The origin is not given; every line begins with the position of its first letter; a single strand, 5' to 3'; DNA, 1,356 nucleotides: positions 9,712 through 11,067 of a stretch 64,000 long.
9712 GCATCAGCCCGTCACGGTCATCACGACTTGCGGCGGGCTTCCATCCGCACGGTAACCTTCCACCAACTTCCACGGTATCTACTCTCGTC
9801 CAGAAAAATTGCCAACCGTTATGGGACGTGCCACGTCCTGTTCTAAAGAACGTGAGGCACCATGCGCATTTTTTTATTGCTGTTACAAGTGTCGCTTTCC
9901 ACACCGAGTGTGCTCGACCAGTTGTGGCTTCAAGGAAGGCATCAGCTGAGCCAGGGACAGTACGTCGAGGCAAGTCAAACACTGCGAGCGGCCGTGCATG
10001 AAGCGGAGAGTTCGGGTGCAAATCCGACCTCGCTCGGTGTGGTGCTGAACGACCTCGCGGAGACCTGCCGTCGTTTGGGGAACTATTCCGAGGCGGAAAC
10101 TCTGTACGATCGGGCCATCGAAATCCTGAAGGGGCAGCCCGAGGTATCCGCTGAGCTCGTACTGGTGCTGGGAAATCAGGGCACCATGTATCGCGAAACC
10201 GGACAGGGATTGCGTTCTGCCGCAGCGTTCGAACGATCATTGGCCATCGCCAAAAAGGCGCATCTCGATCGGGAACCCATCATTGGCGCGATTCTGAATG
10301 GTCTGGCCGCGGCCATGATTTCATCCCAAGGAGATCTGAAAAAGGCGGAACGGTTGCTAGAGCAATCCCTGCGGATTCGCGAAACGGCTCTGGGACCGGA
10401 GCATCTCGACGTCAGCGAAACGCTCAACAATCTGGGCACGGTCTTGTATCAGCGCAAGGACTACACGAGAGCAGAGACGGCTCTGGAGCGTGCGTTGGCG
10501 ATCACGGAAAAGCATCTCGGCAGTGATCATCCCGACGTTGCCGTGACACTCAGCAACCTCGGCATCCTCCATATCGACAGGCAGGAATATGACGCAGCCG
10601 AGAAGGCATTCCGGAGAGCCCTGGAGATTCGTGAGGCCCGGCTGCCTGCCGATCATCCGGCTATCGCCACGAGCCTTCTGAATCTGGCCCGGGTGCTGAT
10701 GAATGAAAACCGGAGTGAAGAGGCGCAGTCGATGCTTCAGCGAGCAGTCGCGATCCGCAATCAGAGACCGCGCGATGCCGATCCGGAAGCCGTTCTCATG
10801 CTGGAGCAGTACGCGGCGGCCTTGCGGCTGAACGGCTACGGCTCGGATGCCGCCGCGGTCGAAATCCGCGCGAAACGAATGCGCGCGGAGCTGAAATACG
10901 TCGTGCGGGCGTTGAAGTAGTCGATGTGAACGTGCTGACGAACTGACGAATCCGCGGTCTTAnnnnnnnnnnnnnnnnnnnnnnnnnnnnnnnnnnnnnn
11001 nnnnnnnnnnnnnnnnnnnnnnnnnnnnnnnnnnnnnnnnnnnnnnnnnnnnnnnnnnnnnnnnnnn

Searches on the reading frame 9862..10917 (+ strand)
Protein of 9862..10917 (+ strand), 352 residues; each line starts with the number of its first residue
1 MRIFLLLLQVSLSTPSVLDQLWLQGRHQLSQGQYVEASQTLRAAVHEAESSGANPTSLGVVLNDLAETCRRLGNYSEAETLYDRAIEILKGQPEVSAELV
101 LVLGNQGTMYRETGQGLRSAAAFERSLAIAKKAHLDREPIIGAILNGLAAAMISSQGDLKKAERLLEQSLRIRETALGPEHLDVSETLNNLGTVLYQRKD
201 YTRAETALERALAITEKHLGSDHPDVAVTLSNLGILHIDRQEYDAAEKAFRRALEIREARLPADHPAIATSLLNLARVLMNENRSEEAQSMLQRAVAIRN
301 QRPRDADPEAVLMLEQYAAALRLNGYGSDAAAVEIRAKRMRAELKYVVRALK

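Call 9: search_protein_families(library=pfam, proteins=[window:9862-10917:+], max_evalue=0.001)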
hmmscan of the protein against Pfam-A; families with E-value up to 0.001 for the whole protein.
window:9862-10917:+ (352 aa): 18 families
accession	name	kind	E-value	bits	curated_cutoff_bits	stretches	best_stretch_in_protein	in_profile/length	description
PF13424.12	TPR_12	-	5.5e-64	212.8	30.1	5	184-259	2-77/77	Tetratricopeptide repeat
PF13374.12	TPR_10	-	5.6e-45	150.6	27.5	3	186-225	3-42/42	Tetratricopeptide repeat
PF24885.1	TPR_NPHP3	-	1.3e-31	110.3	100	2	203-304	117-218/239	Nephrocystin-3 TPR domain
PF07719.23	TPR_2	-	4.7e-28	95.4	27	3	186-217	2-33/34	Tetratricopeptide repeat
PF00515.34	TPR_1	-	1.4e-25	88.5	27.8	3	227-257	1-31/34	Tetratricopeptide repeat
PF13176.12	TPR_7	-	1.7e-24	84.2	27.9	1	63-91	3-31/36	Tetratricopeptide repeat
PF13181.12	TPR_8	-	7.5e-21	72.9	25.7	0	231-258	5-32/34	Tetratricopeptide repeat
PF14559.12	TPR_19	-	9.3e-16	58.4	25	2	29-96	2-62/68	Tetratricopeptide repeat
PF17874.7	TPR_MalT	-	2.5e-15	57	45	3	66-179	47-157/336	MalT-like TPR region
PF13428.12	TPR_14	-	4.1e-15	55.2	23.5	1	63-99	5-41/44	Tetratricopeptide repeat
PF13432.12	TPR_16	-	1.1e-12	48.5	32.7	0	233-302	3-64/65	Tetratricopeptide repeat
PF07721.20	TPR_4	-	6.8e-12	45.2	27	0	271-294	3-26/26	Tetratricopeptide repeat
PF13431.12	TPR_17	-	7.3e-09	35.7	24.4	0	265-289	9-33/34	Tetratricopeptide repeat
PF12895.13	ANAPC3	-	2e-07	31.6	27.2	0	13-84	19-81/82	Anaphase-promoting complex, cyclosome, subunit 3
PF25058.1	ARM_TT21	-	6.6e-07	29.8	27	0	23-96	12-94/155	Tetratricopeptide repeat protein 21 ARM repeat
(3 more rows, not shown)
